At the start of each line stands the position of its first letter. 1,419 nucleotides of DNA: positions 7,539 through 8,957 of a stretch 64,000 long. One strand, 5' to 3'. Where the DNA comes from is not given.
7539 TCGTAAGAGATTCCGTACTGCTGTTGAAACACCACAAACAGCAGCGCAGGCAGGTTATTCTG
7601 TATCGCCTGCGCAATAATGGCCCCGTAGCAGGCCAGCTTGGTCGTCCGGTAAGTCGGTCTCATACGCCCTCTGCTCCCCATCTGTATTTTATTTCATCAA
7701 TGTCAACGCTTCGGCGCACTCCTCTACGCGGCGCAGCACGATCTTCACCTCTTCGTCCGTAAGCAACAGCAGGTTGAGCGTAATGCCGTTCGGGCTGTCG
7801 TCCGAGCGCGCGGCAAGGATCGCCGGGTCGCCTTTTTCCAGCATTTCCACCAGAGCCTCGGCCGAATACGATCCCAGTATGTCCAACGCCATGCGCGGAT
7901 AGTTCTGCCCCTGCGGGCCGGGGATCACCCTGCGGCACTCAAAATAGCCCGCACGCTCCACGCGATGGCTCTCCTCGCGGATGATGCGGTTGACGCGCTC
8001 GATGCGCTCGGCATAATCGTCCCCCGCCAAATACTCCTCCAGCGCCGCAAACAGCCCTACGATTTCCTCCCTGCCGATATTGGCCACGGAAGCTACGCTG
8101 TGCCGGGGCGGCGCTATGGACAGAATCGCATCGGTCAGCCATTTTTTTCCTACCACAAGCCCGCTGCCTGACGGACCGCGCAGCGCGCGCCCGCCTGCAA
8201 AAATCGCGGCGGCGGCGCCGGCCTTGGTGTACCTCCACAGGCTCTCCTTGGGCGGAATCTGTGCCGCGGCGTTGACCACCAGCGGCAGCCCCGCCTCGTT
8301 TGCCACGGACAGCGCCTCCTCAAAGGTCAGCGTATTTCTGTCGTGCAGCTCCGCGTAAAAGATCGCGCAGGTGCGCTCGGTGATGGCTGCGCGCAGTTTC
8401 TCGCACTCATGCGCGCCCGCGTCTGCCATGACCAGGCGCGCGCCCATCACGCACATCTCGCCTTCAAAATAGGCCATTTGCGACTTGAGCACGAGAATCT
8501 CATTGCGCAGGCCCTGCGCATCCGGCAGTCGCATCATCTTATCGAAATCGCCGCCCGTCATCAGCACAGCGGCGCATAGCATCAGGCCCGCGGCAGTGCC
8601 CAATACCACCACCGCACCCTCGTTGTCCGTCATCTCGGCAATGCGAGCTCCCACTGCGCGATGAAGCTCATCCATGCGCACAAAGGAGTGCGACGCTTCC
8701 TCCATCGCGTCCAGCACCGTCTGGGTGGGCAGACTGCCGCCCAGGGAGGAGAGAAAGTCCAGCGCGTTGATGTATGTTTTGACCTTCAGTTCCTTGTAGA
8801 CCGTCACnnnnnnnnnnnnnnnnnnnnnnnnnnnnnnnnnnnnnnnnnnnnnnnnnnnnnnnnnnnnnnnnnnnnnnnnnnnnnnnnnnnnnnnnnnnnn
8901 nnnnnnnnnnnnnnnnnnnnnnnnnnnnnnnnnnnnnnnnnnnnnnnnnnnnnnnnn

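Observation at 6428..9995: Coupled pair of SelA/DgaE-like PLP-fold paralogs, one with the Schiff-base lysine replaced by arginine, in an operon with an MFS transporter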

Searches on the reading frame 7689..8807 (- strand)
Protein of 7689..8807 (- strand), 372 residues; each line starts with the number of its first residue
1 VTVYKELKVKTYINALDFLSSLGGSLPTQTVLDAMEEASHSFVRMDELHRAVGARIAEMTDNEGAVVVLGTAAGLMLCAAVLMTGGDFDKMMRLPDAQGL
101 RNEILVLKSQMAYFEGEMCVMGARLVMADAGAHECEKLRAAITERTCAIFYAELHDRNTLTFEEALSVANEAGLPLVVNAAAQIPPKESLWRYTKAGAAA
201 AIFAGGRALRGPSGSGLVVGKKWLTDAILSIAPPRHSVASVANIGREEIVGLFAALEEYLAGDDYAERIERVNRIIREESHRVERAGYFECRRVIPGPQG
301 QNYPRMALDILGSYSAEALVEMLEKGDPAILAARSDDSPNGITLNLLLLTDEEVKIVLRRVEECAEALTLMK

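Call 3: search_protein_families(library=pfam, proteins=[window:7689-8807:-], max_evalue=0.01)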
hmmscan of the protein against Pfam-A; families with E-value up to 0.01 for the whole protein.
window:7689-8807:- (372 aa): 0 families

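Call 4: search_protein_families(library=ncbifam, proteins=[window:7689-8807:-], max_evalue=0.01)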
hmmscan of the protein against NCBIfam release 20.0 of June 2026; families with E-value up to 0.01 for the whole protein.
window:7689-8807:- (372 aa): 3 families
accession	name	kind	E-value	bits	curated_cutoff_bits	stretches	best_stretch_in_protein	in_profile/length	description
TIGR01437.1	selA_rel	subfamily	5.3e-50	170.3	385.3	1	3-363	1-361/363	DgaE family pyridoxal phosphate-dependent ammonia lyase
NF047797.1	glminPNH3LysDgaE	equivalog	2.1e-38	132.2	600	1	2-366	2-363/367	D-glucosaminate-6-phosphate ammonia lyase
TIGR00474.1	selA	equivalog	0.00036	19.5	267.9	0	160-286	240-361/455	L-seryl-tRNA(Sec) selenium transferase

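Call 7: search_solved_structures(query=window:7689-8807:-, max_evalue=0.01, show_alignments=2)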
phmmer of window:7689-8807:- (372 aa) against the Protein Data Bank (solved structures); distinct sequences matched with E-value up to 0.01: 2.
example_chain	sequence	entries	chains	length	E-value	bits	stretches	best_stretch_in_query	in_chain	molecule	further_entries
7lc0_A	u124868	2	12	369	2e-26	96.1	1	3-264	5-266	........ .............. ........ (L-seryl-tRNA(Ser) selenium transferase) | D-glucosaminate-6-phosphate ammonia lyase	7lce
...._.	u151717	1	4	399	1.7e-25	93.1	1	4-362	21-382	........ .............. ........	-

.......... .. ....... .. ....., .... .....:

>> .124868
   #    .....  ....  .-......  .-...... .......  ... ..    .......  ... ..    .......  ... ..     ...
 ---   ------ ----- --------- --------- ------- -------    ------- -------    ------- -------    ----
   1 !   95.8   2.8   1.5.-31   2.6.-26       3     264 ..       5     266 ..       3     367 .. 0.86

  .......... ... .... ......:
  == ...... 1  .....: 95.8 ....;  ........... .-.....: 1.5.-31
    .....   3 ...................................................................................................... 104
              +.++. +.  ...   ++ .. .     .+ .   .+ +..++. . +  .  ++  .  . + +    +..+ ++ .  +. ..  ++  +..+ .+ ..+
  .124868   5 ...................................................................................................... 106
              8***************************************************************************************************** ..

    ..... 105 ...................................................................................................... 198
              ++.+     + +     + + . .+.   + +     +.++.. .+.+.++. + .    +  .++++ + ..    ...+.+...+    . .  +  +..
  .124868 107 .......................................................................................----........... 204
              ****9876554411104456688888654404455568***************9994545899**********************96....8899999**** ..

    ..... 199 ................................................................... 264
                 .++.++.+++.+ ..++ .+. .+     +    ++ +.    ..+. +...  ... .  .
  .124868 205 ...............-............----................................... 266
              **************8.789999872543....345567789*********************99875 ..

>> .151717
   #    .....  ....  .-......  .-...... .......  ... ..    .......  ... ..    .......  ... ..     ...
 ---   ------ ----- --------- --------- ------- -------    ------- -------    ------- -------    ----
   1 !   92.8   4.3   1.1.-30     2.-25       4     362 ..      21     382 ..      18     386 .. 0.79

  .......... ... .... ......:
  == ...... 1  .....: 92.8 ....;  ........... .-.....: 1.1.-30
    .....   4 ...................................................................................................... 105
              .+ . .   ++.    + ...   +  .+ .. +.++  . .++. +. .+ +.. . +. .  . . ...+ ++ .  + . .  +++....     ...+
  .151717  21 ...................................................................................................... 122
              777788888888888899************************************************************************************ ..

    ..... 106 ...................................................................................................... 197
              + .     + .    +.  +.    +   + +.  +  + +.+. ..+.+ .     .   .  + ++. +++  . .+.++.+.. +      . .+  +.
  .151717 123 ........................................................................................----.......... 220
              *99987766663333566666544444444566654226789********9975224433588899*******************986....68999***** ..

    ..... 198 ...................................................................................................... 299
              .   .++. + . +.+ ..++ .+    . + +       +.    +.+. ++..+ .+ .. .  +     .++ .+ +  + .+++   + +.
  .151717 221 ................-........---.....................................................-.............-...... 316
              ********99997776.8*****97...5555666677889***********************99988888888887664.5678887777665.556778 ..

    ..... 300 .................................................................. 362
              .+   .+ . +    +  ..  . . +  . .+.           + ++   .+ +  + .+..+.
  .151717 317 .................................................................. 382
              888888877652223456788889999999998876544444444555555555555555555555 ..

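Call 8: find_homologous_proteins(query=window:7689-8807:-, max_evalue=0.00001)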
Query window:7689-8807:- (372 aa): 61 proteins with E <= 0.00001 among 8000 candidates.
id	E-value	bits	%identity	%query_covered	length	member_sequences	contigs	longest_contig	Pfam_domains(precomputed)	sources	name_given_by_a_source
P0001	3.5e-238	807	99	100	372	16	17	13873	-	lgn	-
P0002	2.3e-217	739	91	100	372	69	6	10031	-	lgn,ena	-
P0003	1.3e-214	730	90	100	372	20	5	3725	-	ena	-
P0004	5.8e-184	629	77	100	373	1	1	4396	-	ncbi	-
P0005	8.1e-183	625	77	100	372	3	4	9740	-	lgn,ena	-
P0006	9.1e-175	599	75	100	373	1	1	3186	-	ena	-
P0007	4.8e-169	580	72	100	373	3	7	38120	-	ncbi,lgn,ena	-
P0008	1.2e-162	559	70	100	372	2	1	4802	-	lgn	-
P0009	8.9e-161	553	68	100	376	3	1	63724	-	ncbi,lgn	ncbi:MAG: hypothetical protein ACOX83_02515 [Candidatus Spyradocola sp.]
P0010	7.5e-159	546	67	100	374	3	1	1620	-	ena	-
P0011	8.6e-159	546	67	100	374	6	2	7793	-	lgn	-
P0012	1.0e-158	546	67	100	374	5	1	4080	-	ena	-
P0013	9.7e-158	543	67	100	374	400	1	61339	-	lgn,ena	-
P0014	1.5e-125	437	58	99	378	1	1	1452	-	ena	-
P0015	1.7e-122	427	79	52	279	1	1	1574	-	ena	-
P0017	2.5e-97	344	47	99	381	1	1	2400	PF01041.24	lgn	-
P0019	7.1e-66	241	39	97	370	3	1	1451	PF03841.20,PF00266.26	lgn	-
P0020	2.9e-64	235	41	99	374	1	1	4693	PF03841.20,PF00266.26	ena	-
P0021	1.4e-61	227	39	98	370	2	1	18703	PF03841.20,PF00266.26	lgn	-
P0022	2.2e-60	223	37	98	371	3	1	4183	PF03841.20,PF00266.26,PF01041.24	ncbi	-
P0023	1.6e-59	220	39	99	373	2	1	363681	PF03841.20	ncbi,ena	-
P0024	2.2e-58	216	40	97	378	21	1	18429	PF03841.20,PF00266.26,PF01053.27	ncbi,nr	ncbi:MAG TPA: aminotransferase class V-fold PLP-dependent enzyme [Thermomicrobiales bacterium]|nr:am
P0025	7.5e-58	214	38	98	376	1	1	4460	PF03841.20,PF00266.26,PF01053.27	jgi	jgi:L-seryl-tRNA(Ser) seleniumtransferase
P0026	3.1e-57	212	36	98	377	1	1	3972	PF03841.20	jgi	jgi:D-glucosaminate-6-phosphate ammonia-lyase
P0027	1.0e-56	211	37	98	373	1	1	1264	PF03841.20,PF00266.26,PF01053.27,PF01041.24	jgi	-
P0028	1.7e-56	210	39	95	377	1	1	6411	PF03841.20,PF00266.26,PF01053.27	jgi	jgi:uncharacterized pyridoxal phosphate-dependent enzyme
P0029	1.6e-55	207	37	99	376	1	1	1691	PF03841.20,PF00266.26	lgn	-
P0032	3.3e-53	199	36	97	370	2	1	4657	PF03841.20,PF00266.26,PF01053.27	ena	-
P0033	1.4e-50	190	38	97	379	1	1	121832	PF03841.20,PF00266.26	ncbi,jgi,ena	-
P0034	6.9e-50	188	38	97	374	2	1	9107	PF03841.20,PF00266.26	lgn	-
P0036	1.0e-47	181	36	97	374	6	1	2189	PF03841.20,PF00266.26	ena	-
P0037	1.1e-45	174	32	88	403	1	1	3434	PF03841.20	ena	-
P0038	7.2e-45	172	35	95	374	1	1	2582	PF03841.20,PF00266.26,PF01053.27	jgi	jgi:D-glucosaminate-6-phosphate ammonia-lyase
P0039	8.0e-45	171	41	73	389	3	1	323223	PF03841.20,PF00266.26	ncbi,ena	-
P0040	1.3e-44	171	35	98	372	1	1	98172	PF03841.20,PF00266.26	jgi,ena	-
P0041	1.5e-44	171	31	96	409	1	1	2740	PF03841.20,PF00266.26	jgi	jgi:L-seryl-tRNA(Ser) seleniumtransferase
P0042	3.2e-44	170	34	98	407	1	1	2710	PF03841.20,PF00266.26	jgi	jgi:D-glucosaminate-6-phosphate ammonia-lyase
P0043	9.1e-44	168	39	71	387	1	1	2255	PF03841.20,PF00266.26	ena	-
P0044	2.0e-43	167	35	97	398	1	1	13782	PF03841.20,PF00266.26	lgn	-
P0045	2.1e-43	167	34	98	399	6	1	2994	PF03841.20,PF00266.26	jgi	jgi:L-seryl-tRNA(Ser) seleniumtransferase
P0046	4.1e-43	166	33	97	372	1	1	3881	PF03841.20,PF00266.26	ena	-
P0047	6.8e-43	165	34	97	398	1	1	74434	PF03841.20,PF00266.26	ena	-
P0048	1.6e-42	164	34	97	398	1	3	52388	PF03841.20,PF00266.26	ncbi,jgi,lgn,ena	jgi:D-glucosaminate-6-phosphate ammonia-lyase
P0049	1.9e-42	164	31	97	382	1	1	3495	PF03841.20,PF00266.26,PF01053.27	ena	-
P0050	8.7e-42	162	31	97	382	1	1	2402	PF03841.20,PF01053.27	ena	-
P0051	9.3e-42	161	32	96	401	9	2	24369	PF03841.20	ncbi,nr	ncbi:MAG: selenocysteine synthase [Acidobacteriales bacterium]|nr:selenocysteine synthase [Terriglob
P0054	6.1e-40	155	32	98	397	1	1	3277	PF03841.20,PF00266.26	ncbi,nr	ncbi:MAG TPA: aminotransferase class V-fold PLP-dependent enzyme [Thermomicrobiales bacterium]|nr:am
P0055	1.1e-38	151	33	99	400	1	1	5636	PF03841.20,PF00266.26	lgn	-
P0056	3.1e-38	150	33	97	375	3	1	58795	PF03841.20,PF00266.26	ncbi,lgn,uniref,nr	ncbi:aminotransferase class V-fold PLP-dependent enzyme [Microbacterium sp. p3-SID336]|uniref:aminot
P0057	3.4e-38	150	35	71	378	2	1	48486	PF03841.20,PF00266.26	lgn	-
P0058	9.4e-37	145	32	96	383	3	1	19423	PF03841.20,PF00266.26,PF01212.28,PF01053.27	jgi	jgi:L-seryl-tRNA(Ser) seleniumtransferase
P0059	2.2e-34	137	31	87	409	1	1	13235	PF03841.20,PF01053.27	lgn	-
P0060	5.2e-33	133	32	98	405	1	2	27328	PF03841.20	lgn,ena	-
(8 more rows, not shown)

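Call 17: find_encoding_contigs(protein=P0009, flank=10000, max_places=3)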
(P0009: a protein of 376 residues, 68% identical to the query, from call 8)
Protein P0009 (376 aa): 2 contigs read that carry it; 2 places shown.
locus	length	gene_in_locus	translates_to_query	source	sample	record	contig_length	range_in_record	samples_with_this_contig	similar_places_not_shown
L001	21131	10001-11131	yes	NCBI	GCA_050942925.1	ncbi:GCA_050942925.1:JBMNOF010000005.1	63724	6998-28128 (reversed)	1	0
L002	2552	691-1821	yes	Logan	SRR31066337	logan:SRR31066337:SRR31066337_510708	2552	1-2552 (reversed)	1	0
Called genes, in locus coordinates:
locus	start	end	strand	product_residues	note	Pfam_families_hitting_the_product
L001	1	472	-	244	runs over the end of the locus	PF00106:adh_short, PF08659:KR, PF13561:adh_short_C2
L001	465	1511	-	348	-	PF03576:Peptidase_S58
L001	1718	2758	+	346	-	PF00149:Metallophos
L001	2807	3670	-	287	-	PF03734:YkuD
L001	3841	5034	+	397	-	PF13527:Acetyltransf_9, PF17668:Acetyltransf_17, PF13530:SCP2_2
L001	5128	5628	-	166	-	-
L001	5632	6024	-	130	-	PF14478:DUF4430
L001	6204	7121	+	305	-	-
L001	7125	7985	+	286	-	PF00892:EamA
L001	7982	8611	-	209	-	PF14689:SPOB_a (weak)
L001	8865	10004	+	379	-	PF03841:SelA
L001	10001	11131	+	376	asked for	-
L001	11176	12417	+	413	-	PF07690:MFS_1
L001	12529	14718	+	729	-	PF13567:DUF4131 (weak), PF03772:Competence, PF00753:Lactamase_B, PF12706:Lactamase_B_2, PF23023:Anti-Pycsar_Apyc1 (weak)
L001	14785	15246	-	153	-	PF00293:NUDIX, PF14815:NUDIX_4 (weak)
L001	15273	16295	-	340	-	PF00294:PfkB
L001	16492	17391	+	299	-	PF00144:Beta-lactamase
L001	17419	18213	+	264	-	PF23023:Anti-Pycsar_Apyc1, PF00753:Lactamase_B, PF12706:Lactamase_B_2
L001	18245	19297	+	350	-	PF00089:Trypsin, PF10459:Peptidase_S46 (faint), PF13365:Trypsin_2, PF13180:PDZ_2, PF00595:PDZ, PF17820:PDZ_6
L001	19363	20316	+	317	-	PF02517:Rce1-like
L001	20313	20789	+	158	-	PF02590:SPOUT_MTase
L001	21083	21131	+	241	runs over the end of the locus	PF01182:Glucosamine_iso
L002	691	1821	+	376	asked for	-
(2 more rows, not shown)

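Call 18: find_encoding_contigs(protein=P0013, flank=10000, max_places=3)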
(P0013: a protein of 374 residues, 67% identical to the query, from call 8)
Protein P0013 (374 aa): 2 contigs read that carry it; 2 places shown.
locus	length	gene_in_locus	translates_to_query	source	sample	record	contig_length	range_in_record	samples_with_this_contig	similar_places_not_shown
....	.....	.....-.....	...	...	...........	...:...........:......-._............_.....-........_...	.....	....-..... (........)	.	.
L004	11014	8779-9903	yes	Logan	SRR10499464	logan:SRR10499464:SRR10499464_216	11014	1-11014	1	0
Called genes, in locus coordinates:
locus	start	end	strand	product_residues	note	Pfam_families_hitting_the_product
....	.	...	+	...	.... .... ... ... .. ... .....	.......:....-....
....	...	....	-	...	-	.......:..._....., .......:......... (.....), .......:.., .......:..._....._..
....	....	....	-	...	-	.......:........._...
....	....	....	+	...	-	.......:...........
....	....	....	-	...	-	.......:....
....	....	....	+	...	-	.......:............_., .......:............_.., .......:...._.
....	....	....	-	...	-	-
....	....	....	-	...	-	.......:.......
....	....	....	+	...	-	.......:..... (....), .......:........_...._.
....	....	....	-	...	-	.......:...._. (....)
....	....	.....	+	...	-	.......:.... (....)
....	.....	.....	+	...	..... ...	-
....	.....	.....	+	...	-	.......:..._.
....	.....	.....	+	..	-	-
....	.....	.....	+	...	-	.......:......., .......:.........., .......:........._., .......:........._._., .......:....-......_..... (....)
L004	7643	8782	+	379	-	PF03841:SelA (weak)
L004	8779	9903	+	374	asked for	-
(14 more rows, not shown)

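Call 19: find_encoding_contigs(protein=P0017, flank=10000, max_places=3)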
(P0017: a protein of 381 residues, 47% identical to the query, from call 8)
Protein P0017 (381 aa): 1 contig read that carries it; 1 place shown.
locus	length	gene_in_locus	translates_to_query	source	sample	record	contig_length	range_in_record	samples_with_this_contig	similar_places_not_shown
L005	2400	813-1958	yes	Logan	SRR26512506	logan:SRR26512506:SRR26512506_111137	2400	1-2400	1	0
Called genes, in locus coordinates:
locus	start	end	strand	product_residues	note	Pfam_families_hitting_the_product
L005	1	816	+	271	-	?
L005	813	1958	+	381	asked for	PF01041:DegT_DnrJ_EryC1 (weak)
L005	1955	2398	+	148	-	?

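Call 20: search_protein_families(library=pfam, proteins=[L005:1-816:+, L005:1955-2398:+, L001:7982-8611:-], max_evalue=0.01)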
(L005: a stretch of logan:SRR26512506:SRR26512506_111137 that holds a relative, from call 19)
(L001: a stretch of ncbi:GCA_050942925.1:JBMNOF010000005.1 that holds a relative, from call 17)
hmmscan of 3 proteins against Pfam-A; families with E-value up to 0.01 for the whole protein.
L005:1-816:+ (271 aa): 4 families
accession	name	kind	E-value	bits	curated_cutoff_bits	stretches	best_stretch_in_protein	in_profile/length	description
PF13561.12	adh_short_C2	-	7.2e-56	189.8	27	1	1-236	6-235/236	Enoyl-(Acyl carrier protein) reductase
PF00106.31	adh_short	-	1.6e-44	152.2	26.6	1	1-179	10-188/195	short chain dehydrogenase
PF23441.1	SDR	-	8e-05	22.6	27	1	102-237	125-256/258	SDR-like rossmann domain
PF08659.16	KR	-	0.0018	18.7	22.6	1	2-152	11-161/180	KR domain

L005:1955-2398:+ (148 aa): 2 families
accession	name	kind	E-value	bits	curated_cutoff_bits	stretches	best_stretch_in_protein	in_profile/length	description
PF14588.11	YjgF_endoribonc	-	6.4e-13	49.2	35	1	48-135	40-127/148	YjgF/chorismate_mutase-like, putative endoribonuclease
PF01042.26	Ribonuc_L-PSP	-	0.0025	18.2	27.3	1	34-148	17-113/121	Endoribonuclease L-PSP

L001:7982-8611:- (209 aa): 1 family
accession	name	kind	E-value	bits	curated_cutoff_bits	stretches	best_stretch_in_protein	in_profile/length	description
PF14689.11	SPOB_a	-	2e-05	24.6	28.1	1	27-60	16-49/62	Sensor_kinase_SpoOB-type, alpha-helical domain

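Call 23: find_related_loci(query=A1, collection=genome_contigs, flank=8000)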
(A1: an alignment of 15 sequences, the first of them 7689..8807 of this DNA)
Query A1 (372 aa) in genome_contigs; peptide patterns used: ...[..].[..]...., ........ (x = any residue, [..] = any of these).
437 stretches matched a pattern; 13 encode a relative of the query (tblastn E <= 1e-3); 13 distinct loci.
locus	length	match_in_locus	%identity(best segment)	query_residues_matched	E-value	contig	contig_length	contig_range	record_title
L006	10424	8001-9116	93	1-372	0e+0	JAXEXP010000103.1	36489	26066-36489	MAG: Candidatus Spyradocola sp. isolate SUG2607 k141_218935, whole genome shotgun sequence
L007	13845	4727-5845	72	1-371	1e-169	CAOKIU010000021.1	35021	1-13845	MAG TPA_asm: uncultured Christensenella sp. isolate SRR17684619_bin.76_metawrap_v1.3_MAG genome assembly, contig: NODE.1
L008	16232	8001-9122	67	1-372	2e-168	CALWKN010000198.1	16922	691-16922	MAG: uncultured Clostridia bacterium isolate E04__bin113 genome assembly, contig: E04__k127_3071967, whole genome shotgu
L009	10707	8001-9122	66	1-372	5e-166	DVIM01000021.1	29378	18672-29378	MAG TPA_asm: Candidatus Spyradocola merdavium isolate CHK191-18038 CHK191__C57616_L29378_ERR3414586, whole genome shotgu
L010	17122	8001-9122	68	1-372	1e-162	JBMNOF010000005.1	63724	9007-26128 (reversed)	MAG: Candidatus Spyradocola sp. isolate SBF912SR2HQ0090 scaffold_1817_c1, whole genome shotgun sequence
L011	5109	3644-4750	68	3-369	1e-157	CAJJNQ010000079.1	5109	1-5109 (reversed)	MAG TPA_asm: uncultured Catabacter sp. isolate ERR1600748-bin.5 genome assembly, contig: NODE_12276_length_5109_cov_14.7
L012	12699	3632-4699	32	2-361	1e-49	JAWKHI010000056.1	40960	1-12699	MAG: Bryobacteraceae bacterium isolate BC2.138 BC2.138.fa-56, whole genome shotgun sequence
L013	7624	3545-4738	30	1-363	3e-44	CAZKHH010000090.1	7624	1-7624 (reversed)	MAG TPA_asm: uncultured Dehalococcoidales bacterium isolate SRP141376_co2_38 genome assembly, contig: NODE_17114_length_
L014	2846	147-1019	32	3-259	5e-40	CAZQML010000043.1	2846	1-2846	MAG TPA_asm: uncultured Dehalococcoidales bacterium isolate SRP185410_co1_341 genome assembly, contig: k141_1140101, who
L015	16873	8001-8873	32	3-259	2e-37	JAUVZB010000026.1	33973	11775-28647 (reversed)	MAG: Dehalococcoidia bacterium isolate CSMAG_1257 CSMAG_1257_k141_1297153_length_33973_cov_30.9610, whole genome shotgun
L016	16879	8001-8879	29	1-259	2e-33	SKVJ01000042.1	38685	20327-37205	MAG: Dehalococcoidia bacterium isolate CSSed162cmB_159 CSSed16-2cmB-1183, whole genome shotgun sequence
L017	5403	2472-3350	30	1-259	3e-33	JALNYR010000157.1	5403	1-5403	MAG: Dehalococcoidia bacterium isolate SO_2017_GW1 bin 192 NODE_57997_length_5403_cov_1.009287_OW334_2017, whole genome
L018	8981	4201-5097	28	1-266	4e-31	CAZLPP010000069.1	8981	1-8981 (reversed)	MAG TPA_asm: uncultured Dehalococcoidales bacterium isolate SRP098346_co1_294 genome assembly, contig: NODE_10299_length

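Call 29: search_protein_families(library=pfam, proteins=[L008:9160-10935:+, L008:5705-6610:+, L007:2718-3410:-, L007:7231-8910:+, L007:1682-2635:+, L006:5040-6113:+], max_evalue=0.01)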
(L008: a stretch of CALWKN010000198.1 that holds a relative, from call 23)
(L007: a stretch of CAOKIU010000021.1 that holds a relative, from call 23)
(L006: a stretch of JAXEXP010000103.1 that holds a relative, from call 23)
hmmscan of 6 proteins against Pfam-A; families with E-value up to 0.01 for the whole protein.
L008:9160-10935:+ (591 aa): 0 families

L008:5705-6610:+ (301 aa): 1 family
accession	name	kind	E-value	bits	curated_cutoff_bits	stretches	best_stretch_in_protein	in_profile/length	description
PF01522.26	Polysacc_deac_1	-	2.4e-30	105.5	23.1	1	93-220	3-123/124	Polysaccharide deacetylase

L007:2718-3410:- (230 aa): 1 family
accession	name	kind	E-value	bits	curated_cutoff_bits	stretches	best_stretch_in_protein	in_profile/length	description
PF14689.11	SPOB_a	-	3.5e-06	27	28.1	1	50-83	16-49/62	Sensor_kinase_SpoOB-type, alpha-helical domain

L007:7231-8910:+ (559 aa): 0 families

L007:1682-2635:+ (317 aa): 1 family
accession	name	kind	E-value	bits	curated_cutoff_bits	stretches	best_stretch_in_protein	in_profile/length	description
PF01522.26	Polysacc_deac_1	-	5.2e-31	107.6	23.1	1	110-236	2-122/124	Polysaccharide deacetylase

L006:5040-6113:+ (357 aa): 2 families
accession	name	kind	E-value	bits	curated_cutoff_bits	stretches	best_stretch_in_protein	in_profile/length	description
PF00149.33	Metallophos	-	4.8e-10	40.6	21.5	1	77-279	3-188/191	Calcineurin-like phosphoesterase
PF12850.12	Metallophos_2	-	0.0011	19.5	27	1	77-278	3-115/154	Calcineurin-like phosphoesterase superfamily domain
